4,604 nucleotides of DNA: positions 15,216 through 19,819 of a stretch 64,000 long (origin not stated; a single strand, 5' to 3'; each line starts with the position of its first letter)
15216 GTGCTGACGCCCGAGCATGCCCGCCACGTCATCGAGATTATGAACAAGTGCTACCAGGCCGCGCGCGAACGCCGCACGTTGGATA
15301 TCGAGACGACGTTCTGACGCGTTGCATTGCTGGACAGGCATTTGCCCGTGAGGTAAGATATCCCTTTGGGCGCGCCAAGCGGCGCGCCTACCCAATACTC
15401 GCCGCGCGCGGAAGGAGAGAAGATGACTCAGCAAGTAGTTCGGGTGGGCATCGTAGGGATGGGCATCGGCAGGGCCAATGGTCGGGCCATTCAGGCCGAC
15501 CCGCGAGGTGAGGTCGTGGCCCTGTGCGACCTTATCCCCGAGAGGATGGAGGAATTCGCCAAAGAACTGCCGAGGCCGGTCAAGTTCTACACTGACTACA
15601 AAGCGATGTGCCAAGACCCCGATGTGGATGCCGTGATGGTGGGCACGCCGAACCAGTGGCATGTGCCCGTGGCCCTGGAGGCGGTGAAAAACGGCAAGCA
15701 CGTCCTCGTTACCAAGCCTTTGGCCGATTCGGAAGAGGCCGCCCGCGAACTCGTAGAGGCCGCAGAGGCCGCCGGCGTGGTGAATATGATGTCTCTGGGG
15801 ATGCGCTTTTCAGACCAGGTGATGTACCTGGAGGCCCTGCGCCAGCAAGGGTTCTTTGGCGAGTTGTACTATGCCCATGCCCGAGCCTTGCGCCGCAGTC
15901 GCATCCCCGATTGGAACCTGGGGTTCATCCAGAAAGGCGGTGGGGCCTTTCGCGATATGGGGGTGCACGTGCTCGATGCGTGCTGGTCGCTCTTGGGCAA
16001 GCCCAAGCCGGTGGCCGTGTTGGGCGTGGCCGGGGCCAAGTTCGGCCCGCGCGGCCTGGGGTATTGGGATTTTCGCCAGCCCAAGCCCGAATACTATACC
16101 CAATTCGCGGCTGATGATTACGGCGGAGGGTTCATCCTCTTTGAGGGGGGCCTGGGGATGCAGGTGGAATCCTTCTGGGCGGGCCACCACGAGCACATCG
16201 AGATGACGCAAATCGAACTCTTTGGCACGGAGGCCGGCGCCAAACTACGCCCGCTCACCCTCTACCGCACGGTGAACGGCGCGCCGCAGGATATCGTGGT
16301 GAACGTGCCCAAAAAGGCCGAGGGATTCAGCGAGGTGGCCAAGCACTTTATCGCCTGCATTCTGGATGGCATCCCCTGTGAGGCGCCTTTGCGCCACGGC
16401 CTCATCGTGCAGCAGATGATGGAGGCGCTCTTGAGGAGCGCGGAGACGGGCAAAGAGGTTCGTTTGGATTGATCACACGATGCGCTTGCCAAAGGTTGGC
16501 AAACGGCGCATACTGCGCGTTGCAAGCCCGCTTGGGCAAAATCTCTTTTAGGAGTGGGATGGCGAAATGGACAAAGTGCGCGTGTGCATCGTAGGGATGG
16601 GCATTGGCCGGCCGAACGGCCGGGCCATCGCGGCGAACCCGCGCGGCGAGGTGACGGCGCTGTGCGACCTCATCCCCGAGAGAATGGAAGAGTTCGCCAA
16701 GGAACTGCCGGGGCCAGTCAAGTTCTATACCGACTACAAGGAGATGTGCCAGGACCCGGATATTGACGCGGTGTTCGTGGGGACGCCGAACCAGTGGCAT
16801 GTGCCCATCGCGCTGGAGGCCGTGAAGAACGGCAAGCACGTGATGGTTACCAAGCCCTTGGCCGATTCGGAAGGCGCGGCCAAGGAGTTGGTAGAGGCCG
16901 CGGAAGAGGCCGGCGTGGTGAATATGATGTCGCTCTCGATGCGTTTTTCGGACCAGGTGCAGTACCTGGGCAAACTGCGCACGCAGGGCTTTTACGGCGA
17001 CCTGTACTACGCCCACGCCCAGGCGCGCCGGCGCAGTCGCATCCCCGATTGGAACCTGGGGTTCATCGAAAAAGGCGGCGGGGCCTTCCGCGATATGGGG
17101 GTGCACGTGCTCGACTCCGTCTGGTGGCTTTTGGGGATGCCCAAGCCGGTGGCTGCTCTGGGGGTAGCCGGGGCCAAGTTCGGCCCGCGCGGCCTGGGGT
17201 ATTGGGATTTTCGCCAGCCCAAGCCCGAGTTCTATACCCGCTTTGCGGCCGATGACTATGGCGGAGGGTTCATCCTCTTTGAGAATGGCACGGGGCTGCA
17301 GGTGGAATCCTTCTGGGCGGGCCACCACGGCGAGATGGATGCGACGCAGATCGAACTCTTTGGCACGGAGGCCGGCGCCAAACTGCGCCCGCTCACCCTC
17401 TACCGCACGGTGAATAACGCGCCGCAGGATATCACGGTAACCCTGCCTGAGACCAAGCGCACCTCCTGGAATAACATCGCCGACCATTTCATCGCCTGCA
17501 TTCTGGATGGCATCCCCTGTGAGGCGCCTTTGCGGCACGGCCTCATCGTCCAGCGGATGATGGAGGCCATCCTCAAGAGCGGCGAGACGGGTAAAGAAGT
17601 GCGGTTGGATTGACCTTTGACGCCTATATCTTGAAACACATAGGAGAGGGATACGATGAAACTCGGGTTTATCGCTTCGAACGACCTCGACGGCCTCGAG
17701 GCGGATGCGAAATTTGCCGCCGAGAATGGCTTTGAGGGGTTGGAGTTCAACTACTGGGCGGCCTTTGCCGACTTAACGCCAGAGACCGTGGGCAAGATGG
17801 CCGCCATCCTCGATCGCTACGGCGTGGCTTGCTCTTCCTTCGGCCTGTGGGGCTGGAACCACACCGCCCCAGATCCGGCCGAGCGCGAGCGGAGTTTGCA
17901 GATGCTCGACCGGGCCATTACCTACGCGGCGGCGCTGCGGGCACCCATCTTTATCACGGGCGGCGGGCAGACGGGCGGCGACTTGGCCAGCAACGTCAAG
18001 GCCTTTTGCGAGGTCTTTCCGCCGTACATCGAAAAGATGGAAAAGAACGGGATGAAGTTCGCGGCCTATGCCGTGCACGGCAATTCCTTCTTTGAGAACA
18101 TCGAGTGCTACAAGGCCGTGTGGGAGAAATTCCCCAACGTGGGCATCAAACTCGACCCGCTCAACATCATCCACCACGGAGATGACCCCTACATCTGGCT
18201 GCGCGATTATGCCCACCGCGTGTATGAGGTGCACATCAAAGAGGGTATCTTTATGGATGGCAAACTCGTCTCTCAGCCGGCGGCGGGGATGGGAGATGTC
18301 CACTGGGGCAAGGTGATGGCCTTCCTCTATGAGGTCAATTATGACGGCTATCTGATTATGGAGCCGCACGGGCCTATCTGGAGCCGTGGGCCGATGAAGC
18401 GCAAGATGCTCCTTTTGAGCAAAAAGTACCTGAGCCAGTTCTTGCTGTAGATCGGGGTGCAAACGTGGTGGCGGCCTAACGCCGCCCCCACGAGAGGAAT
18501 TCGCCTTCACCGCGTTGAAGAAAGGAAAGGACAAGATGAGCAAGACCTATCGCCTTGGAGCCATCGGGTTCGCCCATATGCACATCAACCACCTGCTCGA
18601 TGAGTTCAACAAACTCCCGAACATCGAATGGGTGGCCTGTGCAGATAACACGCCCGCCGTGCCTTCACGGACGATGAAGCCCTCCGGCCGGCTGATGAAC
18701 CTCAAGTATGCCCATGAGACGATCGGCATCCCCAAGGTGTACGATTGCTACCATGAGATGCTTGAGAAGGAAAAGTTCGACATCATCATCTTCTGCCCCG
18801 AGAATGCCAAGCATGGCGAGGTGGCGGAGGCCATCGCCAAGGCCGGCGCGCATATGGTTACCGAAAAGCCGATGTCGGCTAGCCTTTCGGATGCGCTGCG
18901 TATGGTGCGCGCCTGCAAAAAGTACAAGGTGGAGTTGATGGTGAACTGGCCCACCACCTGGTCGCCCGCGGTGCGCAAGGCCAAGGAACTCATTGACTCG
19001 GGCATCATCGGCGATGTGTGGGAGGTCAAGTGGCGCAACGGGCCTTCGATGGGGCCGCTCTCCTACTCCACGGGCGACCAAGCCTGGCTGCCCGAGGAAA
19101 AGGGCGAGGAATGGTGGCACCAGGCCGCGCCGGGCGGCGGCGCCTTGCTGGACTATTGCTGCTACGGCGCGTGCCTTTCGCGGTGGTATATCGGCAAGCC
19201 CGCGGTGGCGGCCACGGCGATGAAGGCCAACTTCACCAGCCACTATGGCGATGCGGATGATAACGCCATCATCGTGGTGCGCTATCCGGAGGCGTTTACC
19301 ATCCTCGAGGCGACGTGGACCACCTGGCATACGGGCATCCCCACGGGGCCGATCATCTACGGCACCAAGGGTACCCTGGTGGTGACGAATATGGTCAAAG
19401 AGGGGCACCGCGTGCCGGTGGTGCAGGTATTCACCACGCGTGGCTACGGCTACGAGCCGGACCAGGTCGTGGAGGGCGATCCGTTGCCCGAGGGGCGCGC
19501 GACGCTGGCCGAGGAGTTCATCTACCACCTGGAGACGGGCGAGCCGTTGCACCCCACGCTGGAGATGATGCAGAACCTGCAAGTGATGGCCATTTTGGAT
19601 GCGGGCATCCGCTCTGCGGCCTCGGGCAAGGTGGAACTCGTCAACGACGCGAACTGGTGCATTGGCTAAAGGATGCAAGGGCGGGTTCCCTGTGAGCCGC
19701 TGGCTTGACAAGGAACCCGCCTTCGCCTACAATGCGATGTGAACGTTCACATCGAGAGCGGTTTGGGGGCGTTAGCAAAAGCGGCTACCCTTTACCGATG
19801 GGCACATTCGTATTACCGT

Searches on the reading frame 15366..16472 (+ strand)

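Call 5: search_protein_families(library=pfam, proteins=[window:15366-16472:+], max_evalue=0.001)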
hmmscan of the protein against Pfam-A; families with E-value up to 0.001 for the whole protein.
window:15366-16472:+ (368 aa): 4 families
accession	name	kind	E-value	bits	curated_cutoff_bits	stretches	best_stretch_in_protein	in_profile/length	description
PF01408.29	GFO_IDH_MocA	-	2.9e-25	89.7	24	1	25-141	1-117/120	Oxidoreductase family, NAD-binding Rossmann fold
PF02894.22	GFO_IDH_MocA_C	-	7e-13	49.3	22.9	1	161-367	6-218/218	Oxidoreductase family, C-terminal alpha/beta domain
PF22725.1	GFO_IDH_MocA_C3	-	7.6e-13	49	27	1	155-291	4-122/124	GFO/IDH/MocA C-terminal domain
PF03447.22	NAD_binding_3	-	0.00012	23.3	24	1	34-138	5-111/116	Homoserine dehydrogenase, NAD binding domain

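Call 6: search_protein_families(library=ncbifam, proteins=[window:15366-16472:+], max_evalue=0.001)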
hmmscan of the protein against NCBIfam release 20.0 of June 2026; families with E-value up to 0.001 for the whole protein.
window:15366-16472:+ (368 aa): 9 families
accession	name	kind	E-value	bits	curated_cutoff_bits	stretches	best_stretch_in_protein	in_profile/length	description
TIGR04380.1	myo_inos_iolG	equivalog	2e-29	102.5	355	1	25-212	2-187/330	inositol 2-dehydrogenase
NF040723.1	UDP-GlcNAcDh_Arch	equivalog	5.6e-23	81.9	450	1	25-211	1-178/302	UDP-N-acetylglucosamine 3-dehydrogenase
NF041392.1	XylDh_Gfo6_Halo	equivalog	3.2e-22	78.8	350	2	18-211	10-213/350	D-xylose 1-dehydrogenase Gfo6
NF052479.1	LevoglcsnDh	equivalog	2.1e-21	76.1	650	1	73-214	60-206/386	levoglucosan dehydrogenase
NF008607.0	PRK11579.1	subfamily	8.6e-21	74.3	330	1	24-218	4-197/346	oxidoreductase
NF058561.1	BT_2158_fam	equivalog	1.5e-20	73.2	750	1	26-172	35-182/487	glycoside 3-dehydrogenase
NF058563.1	BT_2159_fam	equivalog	9.1e-15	54.5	650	1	25-205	1-178/350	disaccharide 3-dehydrogenase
NF052679.1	InsChiInosDhIolG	equivalog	5.2e-14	52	540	1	25-145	3-124/343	bifunctional inositol 2-dehydrogenase/D-chiro-inositol 1-dehydrogenase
NF007574.0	PRK10206.1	equivalog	1.4e-12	47.3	352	1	71-217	50-194/345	oxidoreductase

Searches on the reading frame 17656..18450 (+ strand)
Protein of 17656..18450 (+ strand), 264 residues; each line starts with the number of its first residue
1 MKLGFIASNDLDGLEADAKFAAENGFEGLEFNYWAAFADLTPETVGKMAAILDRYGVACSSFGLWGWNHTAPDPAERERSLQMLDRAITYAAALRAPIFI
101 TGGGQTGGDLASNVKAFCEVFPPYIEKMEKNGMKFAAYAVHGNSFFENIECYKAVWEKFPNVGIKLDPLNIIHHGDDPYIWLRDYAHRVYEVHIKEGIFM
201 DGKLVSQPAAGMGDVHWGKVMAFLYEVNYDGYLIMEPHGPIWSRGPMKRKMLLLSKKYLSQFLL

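Call 5: search_protein_families(library=pfam, proteins=[window:17656-18450:+], max_evalue=0.001)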
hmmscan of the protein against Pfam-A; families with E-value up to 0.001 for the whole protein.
window:17656-18450:+ (264 aa): 1 family
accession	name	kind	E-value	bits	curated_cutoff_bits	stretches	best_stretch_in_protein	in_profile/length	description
PF01261.30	AP_endonuc_2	-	1.5e-27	97.3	31.1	1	19-239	2-231/249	Xylose isomerase-like TIM barrel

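Call 6: search_protein_families(library=ncbifam, proteins=[window:17656-18450:+], max_evalue=0.001)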
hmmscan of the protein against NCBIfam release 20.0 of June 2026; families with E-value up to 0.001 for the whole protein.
window:17656-18450:+ (264 aa): 2 families
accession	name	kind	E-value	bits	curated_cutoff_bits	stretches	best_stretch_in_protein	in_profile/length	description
TIGR04379.1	myo_inos_iolE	equivalog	4.4e-05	23.2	290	0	125-196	139-211/290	myo-inosose-2 dehydratase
NF009689.0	PRK13210.1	subfamily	0.00049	19.4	200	1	70-242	83-257/286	L-ribulose-5-phosphate 3-epimerase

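Call 86: search_solved_structures(query=window:17656-18450:+, max_evalue=0.001)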
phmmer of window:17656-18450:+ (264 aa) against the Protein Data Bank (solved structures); distinct sequences matched with E-value up to 0.001: 5.
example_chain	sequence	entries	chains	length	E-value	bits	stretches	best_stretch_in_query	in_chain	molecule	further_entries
3tva_A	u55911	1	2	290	2.5e-06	30.5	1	159-252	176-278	Xylose isomerase domain protein TIM barrel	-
2zds_A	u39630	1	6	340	2e-05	27.5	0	115-234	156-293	Putative DNA-binding protein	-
3lmz_A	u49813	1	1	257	0.00012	24.9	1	122-236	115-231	Putative sugar isomerase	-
4pfh_A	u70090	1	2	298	0.00035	23.4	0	195-238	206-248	D-tagatose 3-epimerase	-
4xsl_A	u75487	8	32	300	0.00095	22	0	202-238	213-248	D-tagatose 3-epimerase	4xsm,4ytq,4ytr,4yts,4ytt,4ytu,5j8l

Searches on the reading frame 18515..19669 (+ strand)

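Call 5: search_protein_families(library=pfam, proteins=[window:18515-19669:+], max_evalue=0.001)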
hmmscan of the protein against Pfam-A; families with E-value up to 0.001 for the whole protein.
window:18515-19669:+ (384 aa): 3 families
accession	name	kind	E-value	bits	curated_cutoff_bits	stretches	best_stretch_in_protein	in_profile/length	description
PF22725.1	GFO_IDH_MocA_C3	-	1.5e-18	67.4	27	1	153-288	1-123/124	GFO/IDH/MocA C-terminal domain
PF01408.29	GFO_IDH_MocA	-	5.9e-15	56.5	24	1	60-144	42-119/120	Oxidoreductase family, NAD-binding Rossmann fold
PF02894.22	GFO_IDH_MocA_C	-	6.2e-10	39.7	22.9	1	157-373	1-216/218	Oxidoreductase family, C-terminal alpha/beta domain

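Call 6: search_protein_families(library=ncbifam, proteins=[window:18515-19669:+], max_evalue=0.001)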
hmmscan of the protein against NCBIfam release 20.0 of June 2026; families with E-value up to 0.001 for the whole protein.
window:18515-19669:+ (384 aa): 9 families
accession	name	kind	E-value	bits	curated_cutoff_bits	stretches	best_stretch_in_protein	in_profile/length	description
NF041392.1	XylDh_Gfo6_Halo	equivalog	1.6e-24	86.3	350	1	33-291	32-276/350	D-xylose 1-dehydrogenase Gfo6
NF052479.1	LevoglcsnDh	equivalog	1.8e-19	69.7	650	1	10-172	2-158/386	levoglucosan dehydrogenase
NF040723.1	UDP-GlcNAcDh_Arch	equivalog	4.2e-16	59.3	450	1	13-173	2-146/302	UDP-N-acetylglucosamine 3-dehydrogenase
TIGR04380.1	myo_inos_iolG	equivalog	3.3e-15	55.8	355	1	63-295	40-257/330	inositol 2-dehydrogenase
NF008607.0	PRK11579.1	subfamily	4.3e-07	29.2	330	1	80-169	57-146/346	oxidoreductase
NF058561.1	BT_2158_fam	equivalog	2e-06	26.7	750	1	74-172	81-181/487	glycoside 3-dehydrogenase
NF052679.1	InsChiInosDhIolG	equivalog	2.1e-05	23.7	540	1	74-171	53-151/343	bifunctional inositol 2-dehydrogenase/D-chiro-inositol 1-dehydrogenase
NF007574.0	PRK10206.1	equivalog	0.00021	20.5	352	1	79-172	57-150/345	oxidoreductase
NF058563.1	BT_2159_fam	equivalog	0.00076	18.6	650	0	72-168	47-143/350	disaccharide 3-dehydrogenase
